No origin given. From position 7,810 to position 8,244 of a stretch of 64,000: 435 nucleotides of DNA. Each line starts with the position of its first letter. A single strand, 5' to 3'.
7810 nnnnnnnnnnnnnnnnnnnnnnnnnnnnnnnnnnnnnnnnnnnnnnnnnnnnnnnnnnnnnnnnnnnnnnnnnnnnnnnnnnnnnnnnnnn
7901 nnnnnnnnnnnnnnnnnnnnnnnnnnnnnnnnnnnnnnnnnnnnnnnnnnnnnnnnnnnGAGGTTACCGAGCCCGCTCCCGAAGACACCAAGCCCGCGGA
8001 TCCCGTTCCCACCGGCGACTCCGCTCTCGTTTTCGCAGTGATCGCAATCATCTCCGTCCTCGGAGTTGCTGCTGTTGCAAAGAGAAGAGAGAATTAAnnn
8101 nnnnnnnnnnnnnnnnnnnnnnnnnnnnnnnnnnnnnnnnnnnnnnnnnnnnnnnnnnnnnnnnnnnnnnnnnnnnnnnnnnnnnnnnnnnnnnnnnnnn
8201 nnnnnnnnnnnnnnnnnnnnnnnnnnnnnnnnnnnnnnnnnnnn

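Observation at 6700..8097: Non-canonical sortase-like anchor signal PTGDSAL-TM-K(R/K)REN on GLUG-like beta-helix proteins (1-1287 and 6700-8097)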

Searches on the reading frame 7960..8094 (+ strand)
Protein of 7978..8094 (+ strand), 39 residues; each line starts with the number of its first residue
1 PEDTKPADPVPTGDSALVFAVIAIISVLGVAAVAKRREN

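Call 4: search_protein_families(library=ncbifam, proteins=[window:7978-8094:+], max_evalue=10)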
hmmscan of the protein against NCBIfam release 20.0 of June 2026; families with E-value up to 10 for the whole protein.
seq(39 aa): 2 families
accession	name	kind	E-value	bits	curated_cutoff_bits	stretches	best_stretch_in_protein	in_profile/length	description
NF038329.2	gly_rich_SclB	equivalog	0.024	13.6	325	1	17-39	419-441/442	LPXTG-anchored collagen-like adhesin Scl2/SclB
TIGR01167.1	LPXTG_anchor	domain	0.061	14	15.9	1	12-38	5-33/34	LPXTG cell wall anchor domain-containing protein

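Call 7: search_protein_families(library=pfam, proteins=[window:7978-8094:+], max_evalue=1)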
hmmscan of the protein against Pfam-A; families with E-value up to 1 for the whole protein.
seq(39 aa): 2 families
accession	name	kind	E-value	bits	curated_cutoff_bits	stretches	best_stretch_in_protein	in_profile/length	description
PF18204.6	PGF-CTERM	-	0.065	13.7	18.8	1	20-37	6-23/23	PGF-CTERM motif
PF00746.26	Gram_pos_anchor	-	0.11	12.9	20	1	17-38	21-41/43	LPXTG cell wall anchor motif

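Call 10: find_homologous_proteins(query=A1, max_evalue=10)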
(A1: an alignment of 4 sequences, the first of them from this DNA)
Query A1 (4 sequences) (45 aa, profile of the alignment): 16 proteins with E <= 10 among 1034 candidates.
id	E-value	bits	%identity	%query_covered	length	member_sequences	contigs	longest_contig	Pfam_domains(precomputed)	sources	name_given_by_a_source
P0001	1.4e-23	100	82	76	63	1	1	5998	-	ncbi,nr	ncbi:MAG: hypothetical protein IJF21_02790, partial [Clostridia bacterium]|nr:hypothetical protein [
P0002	5.3e-23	98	81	93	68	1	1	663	-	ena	-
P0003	1.6e-19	87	82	87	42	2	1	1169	-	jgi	jgi:hypothetical protein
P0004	2.6e-19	86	79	93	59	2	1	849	-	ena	-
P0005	3.3e-19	86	82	100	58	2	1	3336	-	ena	-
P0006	1.4e-18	84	76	96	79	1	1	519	-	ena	-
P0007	1.9e-17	81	83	64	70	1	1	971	-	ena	-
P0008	4.5e-17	79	79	84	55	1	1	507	-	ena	-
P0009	4.0e-15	73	76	82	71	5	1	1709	-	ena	-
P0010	1.7e-13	68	74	60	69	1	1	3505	-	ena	-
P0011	1.4e-12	65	67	93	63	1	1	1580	-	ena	-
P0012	2.4e-11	61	70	84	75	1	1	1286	-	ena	-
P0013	6.6e-11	60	66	98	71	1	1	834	-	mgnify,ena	mgnify:CR=1 FL=1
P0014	7.4e-11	59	85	60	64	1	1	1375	-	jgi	jgi:LPXTG-motif cell wall-anchored protein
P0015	8.4e-11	59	67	100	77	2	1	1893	-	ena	-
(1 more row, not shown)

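Call 12: find_related_loci(query=A1, collection=genome_contigs, flank=10000)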
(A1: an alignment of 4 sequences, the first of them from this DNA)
Query A1 (45 aa) in genome_contigs; peptide patterns used: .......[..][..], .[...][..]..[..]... (x = any residue, [..] = any of these).
127 stretches matched a pattern; 49 encode a relative of the query (tblastn E <= 1e-3); 44 distinct loci.
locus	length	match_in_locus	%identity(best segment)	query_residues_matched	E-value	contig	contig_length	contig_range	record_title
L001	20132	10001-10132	84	2-45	3e-21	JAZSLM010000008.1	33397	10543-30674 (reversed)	MAG: Eubacteriales bacterium isolate T1900044557_TS20190023.MAGScoT_cleanbin_000114 SGB_322_k141_3064281, whole genome s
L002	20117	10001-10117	90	7-45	4e-20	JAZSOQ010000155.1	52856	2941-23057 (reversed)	MAG: Eubacteriales bacterium isolate T1900044548_TS20190014.MAGScoT_cleanbin_000077 SGB_169_k141_1719612, whole genome s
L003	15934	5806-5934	81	3-45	1e-19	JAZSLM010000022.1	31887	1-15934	MAG: Eubacteriales bacterium isolate T1900044557_TS20190023.MAGScoT_cleanbin_000114 SGB_322_k141_2593683, whole genome s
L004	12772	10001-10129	81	3-45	2e-19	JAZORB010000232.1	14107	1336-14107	MAG: Eubacteriales bacterium isolate T1900045563_YK20190257.MAGScoT_cleanbin_000033 SGB_7919_k141_1158201, whole genome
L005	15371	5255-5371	85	7-45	2e-19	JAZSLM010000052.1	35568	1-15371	MAG: Eubacteriales bacterium isolate T1900044557_TS20190023.MAGScoT_cleanbin_000114 SGB_322_k141_2478130, whole genome s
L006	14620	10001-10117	82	7-45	1e-18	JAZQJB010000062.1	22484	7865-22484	MAG: Eubacteriales bacterium isolate T1900044621_TS20190087.MAGScoT_cleanbin_000038 SGB_892_k141_1189692, whole genome s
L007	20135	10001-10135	76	1-45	1e-18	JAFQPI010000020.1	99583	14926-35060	MAG: Clostridia bacterium isolate RGIG2028 Goat_Colon-1__c374739, whole genome shotgun sequence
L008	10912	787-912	84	2-45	2e-18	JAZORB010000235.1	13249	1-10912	MAG: Eubacteriales bacterium isolate T1900045563_YK20190257.MAGScoT_cleanbin_000033 SGB_7919_k141_978016, whole genome s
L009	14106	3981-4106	79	4-45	3e-18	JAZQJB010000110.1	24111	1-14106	MAG: Eubacteriales bacterium isolate T1900044621_TS20190087.MAGScoT_cleanbin_000038 SGB_892_k141_994469, whole genome sh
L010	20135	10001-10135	73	1-45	7e-18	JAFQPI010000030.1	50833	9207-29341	MAG: Clostridia bacterium isolate RGIG2028 Goat_Colon-1__c432843, whole genome shotgun sequence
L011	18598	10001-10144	71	1-45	1e-17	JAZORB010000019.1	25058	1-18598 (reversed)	MAG: Eubacteriales bacterium isolate T1900045563_YK20190257.MAGScoT_cleanbin_000033 SGB_7919_k141_1455725, whole genome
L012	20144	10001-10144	75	2-45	2e-18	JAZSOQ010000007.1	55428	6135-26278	MAG: Eubacteriales bacterium isolate T1900044548_TS20190014.MAGScoT_cleanbin_000077 SGB_169_k141_1369223, whole genome s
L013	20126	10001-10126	77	2-45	2e-17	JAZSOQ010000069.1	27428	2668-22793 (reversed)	MAG: Eubacteriales bacterium isolate T1900044548_TS20190014.MAGScoT_cleanbin_000077 SGB_169_k141_2324486, whole genome s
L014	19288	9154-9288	69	1-45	3e-17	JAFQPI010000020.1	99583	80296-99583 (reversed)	MAG: Clostridia bacterium isolate RGIG2028 Goat_Colon-1__c374739, whole genome shotgun sequence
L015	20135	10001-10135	73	1-45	8e-17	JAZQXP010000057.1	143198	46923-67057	MAG: Eubacteriales bacterium isolate T1900045161_TC20190155.MAGScoT_cleanbin_000078 SGB_5076_k141_1748927, whole genome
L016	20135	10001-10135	69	1-45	7e-17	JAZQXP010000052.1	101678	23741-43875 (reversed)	MAG: Eubacteriales bacterium isolate T1900045161_TC20190155.MAGScoT_cleanbin_000078 SGB_5076_k141_59232, whole genome sh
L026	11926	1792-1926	71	1-45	8e-16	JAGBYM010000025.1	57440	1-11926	MAG: Clostridia bacterium isolate RGIG9562 Yak_Colon-3__c167039, whole genome shotgun sequence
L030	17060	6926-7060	67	1-45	3e-14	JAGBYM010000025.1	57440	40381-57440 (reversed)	MAG: Clostridia bacterium isolate RGIG9562 Yak_Colon-3__c167039, whole genome shotgun sequence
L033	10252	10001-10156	62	1-45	1e-13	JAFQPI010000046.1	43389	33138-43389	MAG: Clostridia bacterium isolate RGIG2028 Goat_Colon-1__c544638, whole genome shotgun sequence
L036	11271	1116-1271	60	1-45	5e-13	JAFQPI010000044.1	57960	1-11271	MAG: Clostridia bacterium isolate RGIG2028 Goat_Colon-1__c532788, whole genome shotgun sequence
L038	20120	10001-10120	70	6-45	1e-12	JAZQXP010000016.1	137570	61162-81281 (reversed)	MAG: Eubacteriales bacterium isolate T1900045161_TC20190155.MAGScoT_cleanbin_000078 SGB_5076_k141_660124, whole genome s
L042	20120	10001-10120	68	6-45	3e-7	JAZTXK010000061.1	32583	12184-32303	MAG: Eubacteriales bacterium isolate T1900045330_YK20190019.MAGScoT_cleanbin_000010 SGB_6514_k141_709193, whole genome s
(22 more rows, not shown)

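Call 28: search_protein_representatives(alignment_id=A3)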
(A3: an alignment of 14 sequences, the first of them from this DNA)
Query: 14 sequences, 37 profile positions. Proteins with E-value up to 0.001 (for the whole library): 106; up to 1e-10: 42; up to 1e-30: 0. The best 106 are listed.
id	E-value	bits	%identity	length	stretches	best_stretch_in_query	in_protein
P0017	2.6e-19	84.6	-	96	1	1-37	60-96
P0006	6.4e-19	83.3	-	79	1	1-37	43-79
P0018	7.9e-19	83.0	-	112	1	2-37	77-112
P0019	1.5e-18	82.1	-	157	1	1-37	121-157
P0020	2.9e-18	81.2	-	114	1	1-37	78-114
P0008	6.4e-18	80.1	-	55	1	1-37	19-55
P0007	1.7e-17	78.7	-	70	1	3-37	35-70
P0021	1.8e-17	78.7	-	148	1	1-37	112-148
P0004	2.3e-17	78.3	-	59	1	2-37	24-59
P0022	2.5e-17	78.2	-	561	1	2-37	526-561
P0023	3.4e-17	77.8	-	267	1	2-37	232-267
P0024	3.6e-17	77.7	-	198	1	1-37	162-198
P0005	5.5e-17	77.1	-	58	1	2-37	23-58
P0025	8.4e-17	76.5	-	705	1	1-37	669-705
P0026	8.7e-17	76.5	-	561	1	3-37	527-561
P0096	1.9e-04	37.0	-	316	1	4-35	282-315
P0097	2.0e-04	37.0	-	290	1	3-35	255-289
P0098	2.0e-04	36.9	-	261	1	1-34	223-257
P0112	8.8e-04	34.9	-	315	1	2-35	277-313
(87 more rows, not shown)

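Call 34: find_related_loci(query=A3, collection=metagenome_contigs, flank=10000)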
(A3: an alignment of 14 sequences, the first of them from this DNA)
Query A3 (40 aa) in metagenome_contigs; peptide patterns used: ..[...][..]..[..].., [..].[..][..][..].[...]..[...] (x = any residue, [..] = any of these).
600 stretches matched a pattern (row limit reached: there are more); 19 encode a relative of the query (tblastn E <= 1e-3); 19 distinct loci.
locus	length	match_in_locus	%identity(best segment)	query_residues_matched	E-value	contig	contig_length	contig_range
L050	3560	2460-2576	85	2-40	1e-20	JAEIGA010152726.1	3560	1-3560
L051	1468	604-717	87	3-40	5e-20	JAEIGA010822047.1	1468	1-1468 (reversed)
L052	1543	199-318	85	1-40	7e-19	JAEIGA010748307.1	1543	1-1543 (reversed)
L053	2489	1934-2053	80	1-40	1e-18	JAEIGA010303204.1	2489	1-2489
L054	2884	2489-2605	79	2-40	3e-18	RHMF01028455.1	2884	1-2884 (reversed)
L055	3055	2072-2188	77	2-40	5e-18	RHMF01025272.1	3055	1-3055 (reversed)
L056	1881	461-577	82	2-40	4e-18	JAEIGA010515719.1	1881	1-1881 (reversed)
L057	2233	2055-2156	88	7-40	2e-17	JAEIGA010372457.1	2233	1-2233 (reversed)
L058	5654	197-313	74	2-40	1e-15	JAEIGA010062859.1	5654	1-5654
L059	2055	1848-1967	70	1-40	2e-14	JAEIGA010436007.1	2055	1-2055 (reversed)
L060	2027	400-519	70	1-40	5e-14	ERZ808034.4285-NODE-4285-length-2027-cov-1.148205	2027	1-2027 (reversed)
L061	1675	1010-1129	65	1-40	1e-13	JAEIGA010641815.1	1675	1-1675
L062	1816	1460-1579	60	1-40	3e-13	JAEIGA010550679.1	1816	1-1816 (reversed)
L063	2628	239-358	68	1-40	2e-13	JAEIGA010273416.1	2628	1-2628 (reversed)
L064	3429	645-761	69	2-40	2e-13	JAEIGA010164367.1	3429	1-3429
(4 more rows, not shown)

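Call 37: find_encoding_contigs(protein=P0096, flank=10000, max_places=4)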
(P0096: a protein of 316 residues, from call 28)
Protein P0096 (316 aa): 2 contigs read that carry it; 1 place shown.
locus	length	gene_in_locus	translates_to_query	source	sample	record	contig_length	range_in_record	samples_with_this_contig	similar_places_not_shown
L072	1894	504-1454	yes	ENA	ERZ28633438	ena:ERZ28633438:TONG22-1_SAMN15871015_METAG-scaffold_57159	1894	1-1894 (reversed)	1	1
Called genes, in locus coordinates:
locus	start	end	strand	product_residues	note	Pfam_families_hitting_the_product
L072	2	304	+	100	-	?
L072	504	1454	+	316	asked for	-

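Call 57: find_encoding_contigs(protein=P0112, flank=10000, max_places=3)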
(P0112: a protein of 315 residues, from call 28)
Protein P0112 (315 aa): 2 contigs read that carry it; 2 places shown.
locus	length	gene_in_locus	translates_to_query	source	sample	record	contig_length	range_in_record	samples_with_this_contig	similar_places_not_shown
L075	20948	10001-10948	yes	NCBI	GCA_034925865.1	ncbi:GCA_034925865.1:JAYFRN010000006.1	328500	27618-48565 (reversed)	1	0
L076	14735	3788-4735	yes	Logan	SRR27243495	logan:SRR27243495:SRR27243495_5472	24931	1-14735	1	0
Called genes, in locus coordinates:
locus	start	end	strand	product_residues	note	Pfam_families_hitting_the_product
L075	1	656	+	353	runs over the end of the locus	PF01547:SBP_bac_1, PF13531:SBP_bac_11, PF13416:SBP_bac_8, PF13343:SBP_bac_6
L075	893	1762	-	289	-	PF04055:Radical_SAM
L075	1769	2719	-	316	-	PF01869:BcrAD_BadFG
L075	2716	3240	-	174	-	PF06908:YpsA, PF02481:DNA_processg_A (weak)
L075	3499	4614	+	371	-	PF01408:GFO_IDH_MocA, PF03447:NAD_binding_3 (weak), PF22725:GFO_IDH_MocA_C3, PF02894:GFO_IDH_MocA_C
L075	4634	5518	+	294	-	PF01408:GFO_IDH_MocA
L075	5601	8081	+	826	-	PF00580:UvrD-helicase, PF01443:Viral_helicase1 (faint), PF13245:AAA_19, PF13604:AAA_30 (faint), PF00580:UvrD-helicase, PF13361:UvrD_C, PF13538:UvrD_C_2, PF21196:PcrA_UvrD_tudor (weak), +1 more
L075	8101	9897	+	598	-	PF01301:Glyco_hydro_35, PF02449:Glyco_hydro_42, PF21317:BetaGal_ABD_1, PF21467:BetaGal_gal-bd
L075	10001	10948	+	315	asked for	-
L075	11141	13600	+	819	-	PF02190:LON_substr_bdg, PF00004:AAA, PF07728:AAA_5, PF13401:AAA_22 (faint), PF22667:Lon_lid, PF05362:Lon_C, PF13541:ChlI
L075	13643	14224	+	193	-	PF01926:MMR_HSR1, PF02421:FeoB_N, PF00350:Dynamin_N (faint)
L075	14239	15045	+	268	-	PF01557:FAA_hydrolase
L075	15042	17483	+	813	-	PF00270:DEAD (weak), PF04851:ResIII, PF06733:DEAD_2, PF13307:Helicase_C_2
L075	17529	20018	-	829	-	-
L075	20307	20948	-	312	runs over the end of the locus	PF16745:RsgA_N, PF03193:RsgA_GTPase, PF01926:MMR_HSR1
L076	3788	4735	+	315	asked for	-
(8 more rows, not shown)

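Call 58: find_encoding_contigs(protein=P0098, flank=10000, max_places=3)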
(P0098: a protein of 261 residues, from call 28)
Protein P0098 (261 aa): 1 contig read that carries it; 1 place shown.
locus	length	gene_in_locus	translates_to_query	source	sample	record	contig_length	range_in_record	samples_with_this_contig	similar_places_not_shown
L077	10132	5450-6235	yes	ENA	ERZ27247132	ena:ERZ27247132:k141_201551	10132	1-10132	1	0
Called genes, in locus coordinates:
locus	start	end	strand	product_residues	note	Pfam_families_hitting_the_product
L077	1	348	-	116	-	?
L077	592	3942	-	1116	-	PF02687:FtsX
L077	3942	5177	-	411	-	PF01590:GAF (weak), PF13185:GAF_2, PF00005:ABC_tran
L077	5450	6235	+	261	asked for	-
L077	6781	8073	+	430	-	PF13439:Glyco_transf_4 (weak), PF00534:Glycos_transf_1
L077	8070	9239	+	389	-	PF13439:Glyco_transf_4, PF00534:Glycos_transf_1, PF13692:Glyco_trans_1_4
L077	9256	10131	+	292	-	?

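Call 61: search_protein_families(library=pfam, proteins=[L042:11395-13254:+, L042:13346-14434:+, L036:5837-7447:+, L014:4275-6203:+, L038:6887-9109:+, L007:5947-8127:+, L014:6352-9288:+, L016:8429-10135:+, L011:8522-10144:+], max_evalue=0.001)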
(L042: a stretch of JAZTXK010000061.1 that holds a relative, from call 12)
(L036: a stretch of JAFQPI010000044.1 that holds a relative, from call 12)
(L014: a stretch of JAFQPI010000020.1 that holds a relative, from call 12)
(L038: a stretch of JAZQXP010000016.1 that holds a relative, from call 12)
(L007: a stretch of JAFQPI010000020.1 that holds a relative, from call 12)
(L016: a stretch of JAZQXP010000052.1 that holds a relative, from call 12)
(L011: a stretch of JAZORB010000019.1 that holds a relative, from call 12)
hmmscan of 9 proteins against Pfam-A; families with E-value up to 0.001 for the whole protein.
L042:11395-13254:+ (620 aa): 2 families
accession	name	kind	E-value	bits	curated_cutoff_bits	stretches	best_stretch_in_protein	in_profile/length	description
PF13472.12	Lipase_GDSL_2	-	1e-19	72.2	32.9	1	334-528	1-178/178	GDSL-like Lipase/Acylhydrolase family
PF00657.28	Lipase_GDSL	-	8.5e-10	39.6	23.6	1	333-529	2-204/208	GDSL-like Lipase/Acylhydrolase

L042:13346-14434:+ (363 aa): 0 families

L036:5837-7447:+ (537 aa): 1 family
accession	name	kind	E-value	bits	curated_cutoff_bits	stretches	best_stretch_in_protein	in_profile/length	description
PF07581.17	Glug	-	1.1e-08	35.4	20.5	0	270-299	2-27/28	The GLUG motif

L014:4275-6203:+ (643 aa): 0 families

L038:6887-9109:+ (741 aa): 1 family
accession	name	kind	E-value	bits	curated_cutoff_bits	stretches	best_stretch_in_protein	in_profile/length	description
PF00149.33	Metallophos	-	2.4e-10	41.6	21.5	1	389-585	5-189/191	Calcineurin-like phosphoesterase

L007:5947-8127:+ (727 aa): 1 family
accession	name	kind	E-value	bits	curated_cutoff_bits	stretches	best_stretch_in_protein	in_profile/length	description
PF05887.16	Trypan_PARP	-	0.00045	20.6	100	1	612-714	28-130/134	Procyclic acidic repetitive protein (PARP)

L014:6352-9288:+ (979 aa): 0 families

L016:8429-10135:+ (569 aa): 0 families

L011:8522-10144:+ (541 aa): 0 families

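Call 67: search_protein_families(library=ncbifam, proteins=[L033:9023-10156:+, L026:181-1926:+, L007:18167-19561:+, L030:5303-7060:+, L042:13346-14434:+, P0112, P0097, P0098], max_evalue=1)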
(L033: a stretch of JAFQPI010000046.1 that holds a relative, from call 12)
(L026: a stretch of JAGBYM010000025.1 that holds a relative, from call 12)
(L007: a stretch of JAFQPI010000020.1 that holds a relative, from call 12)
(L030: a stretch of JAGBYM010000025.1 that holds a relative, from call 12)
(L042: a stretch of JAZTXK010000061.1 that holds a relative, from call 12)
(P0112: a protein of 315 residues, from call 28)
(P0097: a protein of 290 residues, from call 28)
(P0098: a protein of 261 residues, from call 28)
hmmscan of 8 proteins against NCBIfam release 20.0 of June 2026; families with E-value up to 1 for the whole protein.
L033:9023-10156:+ (378 aa): 7 families
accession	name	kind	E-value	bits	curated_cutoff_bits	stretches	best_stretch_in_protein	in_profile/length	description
TIGR04216.1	halo_surf_glyco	exception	9.4e-06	24.1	400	1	312-377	718-784/784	HVO_2072 family ArtA-dependent S-layer glycoprotein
NF053819.1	EF0750_LPXTG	subfamily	0.00022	21.7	47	1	320-376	44-104/105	EF2685/EF0750 family sortase-dependent surface protein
TIGR02896.1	spore_III_AF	equivalog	0.01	16.2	61.3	1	3-39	27-63/106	stage III sporulation protein AF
TIGR01167.1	LPXTG_anchor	domain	0.086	13.5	15.9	1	349-377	3-33/34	LPXTG cell wall anchor domain-containing protein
NF033846.1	Rumino_NPXTG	domain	0.088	13.1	23.5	1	349-376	2-29/30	NPXTG-anchored protein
NF041335.1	surf_glcprot_Halo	equivalog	0.14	10.2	1100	1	313-377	799-862/862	ArtA-dependent S-layer glycoprotein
TIGR02557.2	HpaP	equivalog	0.42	10.8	65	1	311-363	39-92/204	type III secretion system protein SctP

L026:181-1926:+ (582 aa): 3 families
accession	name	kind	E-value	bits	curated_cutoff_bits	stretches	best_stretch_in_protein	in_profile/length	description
NF033846.1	Rumino_NPXTG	domain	0.09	13.1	23.5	1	553-581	2-30/30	NPXTG-anchored protein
NF053819.1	EF0750_LPXTG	subfamily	0.095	13.2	47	0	535-575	48-96/105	EF2685/EF0750 family sortase-dependent surface protein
TIGR01167.1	LPXTG_anchor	domain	0.48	11.2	15.9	1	553-581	3-33/34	LPXTG cell wall anchor domain-containing protein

L007:18167-19561:+ (465 aa): 5 families
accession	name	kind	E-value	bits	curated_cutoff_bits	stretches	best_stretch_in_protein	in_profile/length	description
TIGR04216.1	halo_surf_glyco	exception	0.00031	19.1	400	1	385-463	711-784/784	HVO_2072 family ArtA-dependent S-layer glycoprotein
NF053819.1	EF0750_LPXTG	subfamily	0.00071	20.1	47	1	406-461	44-104/105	EF2685/EF0750 family sortase-dependent surface protein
TIGR04434.1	rSAM_Pput_1520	hypoth_equivalog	0.031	12.8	550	1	234-273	231-269/515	B12-binding domain/radical SAM domain-containing protein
TIGR04526.1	predic_Ig_block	subfamily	0.085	11.8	150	1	343-431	52-125/693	putative immunoglobulin-blocking virulence protein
NF033930.1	pneumo_PspA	exception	0.091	11.5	850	1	360-434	331-399/659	pneumococcal surface protein A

L030:5303-7060:+ (586 aa): 2 families
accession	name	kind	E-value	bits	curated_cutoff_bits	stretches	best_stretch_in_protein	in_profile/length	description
NF038058.1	adhes_P110_Nter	subfamily_domain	0.06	13.2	80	1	7-52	6-51/201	P110/LppT family adhesin N-terminal domain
NF038329.2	gly_rich_SclB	equivalog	0.14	11.1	325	1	554-586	409-441/442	LPXTG-anchored collagen-like adhesin Scl2/SclB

L042:13346-14434:+ (363 aa): 5 families
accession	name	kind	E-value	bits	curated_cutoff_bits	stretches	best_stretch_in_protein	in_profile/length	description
NF033846.1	Rumino_NPXTG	domain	0.031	14.6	23.5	1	334-362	2-30/30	NPXTG-anchored protein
NF003169.0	PRK04156.1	equivalog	0.076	11.6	516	1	53-155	430-529/567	glutamate--tRNA ligase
NF053819.1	EF0750_LPXTG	subfamily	0.084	13.4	47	0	317-360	54-101/105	EF2685/EF0750 family sortase-dependent surface protein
NF041742.1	WGxxGxxG_fam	subfamily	0.13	12.8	35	1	17-68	1-48/69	WGxxGxxG family protein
TIGR01167.1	LPXTG_anchor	domain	0.2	12.4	15.9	1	334-361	3-31/34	LPXTG cell wall anchor domain-containing protein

P0112 (315 aa): 3 families
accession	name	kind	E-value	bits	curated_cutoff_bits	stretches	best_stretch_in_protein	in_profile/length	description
NF033846.1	Rumino_NPXTG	domain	0.0034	17.6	23.5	1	286-313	1-29/30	NPXTG-anchored protein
NF058571.1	GVDTG_CTERM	domain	0.22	11.9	29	1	290-313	19-44/44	GVDTG sorting domain-containing protein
TIGR01167.1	LPXTG_anchor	domain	0.37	11.5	15.9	1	287-313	3-32/34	LPXTG cell wall anchor domain-containing protein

P0097 (290 aa): 5 families
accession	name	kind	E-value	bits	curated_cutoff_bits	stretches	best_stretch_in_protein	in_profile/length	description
NF033846.1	Rumino_NPXTG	domain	0.00054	20.2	23.5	1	261-289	1-29/30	NPXTG-anchored protein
NF009018.0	PRK12355.4-1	equivalog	0.039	12.2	604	1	128-224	194-288/485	conjugal transfer mating pair stabilization protein TraN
TIGR03656.1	IsdC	equivalog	0.082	12.7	155.85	1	260-288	185-215/219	heme uptake protein IsdC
TIGR01167.1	LPXTG_anchor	domain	0.12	13.1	15.9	1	262-289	3-31/34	LPXTG cell wall anchor domain-containing protein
NF053819.1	EF0750_LPXTG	subfamily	0.2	12.2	47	0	1-31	1-33/105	EF2685/EF0750 family sortase-dependent surface protein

P0098 (261 aa): 2 families
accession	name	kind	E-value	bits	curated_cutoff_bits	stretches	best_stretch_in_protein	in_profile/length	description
NF053819.1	EF0750_LPXTG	subfamily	0.00013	22.4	47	1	209-258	48-102/105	EF2685/EF0750 family sortase-dependent surface protein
TIGR01167.1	LPXTG_anchor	domain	0.062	14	15.9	1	230-257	3-30/34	LPXTG cell wall anchor domain-containing protein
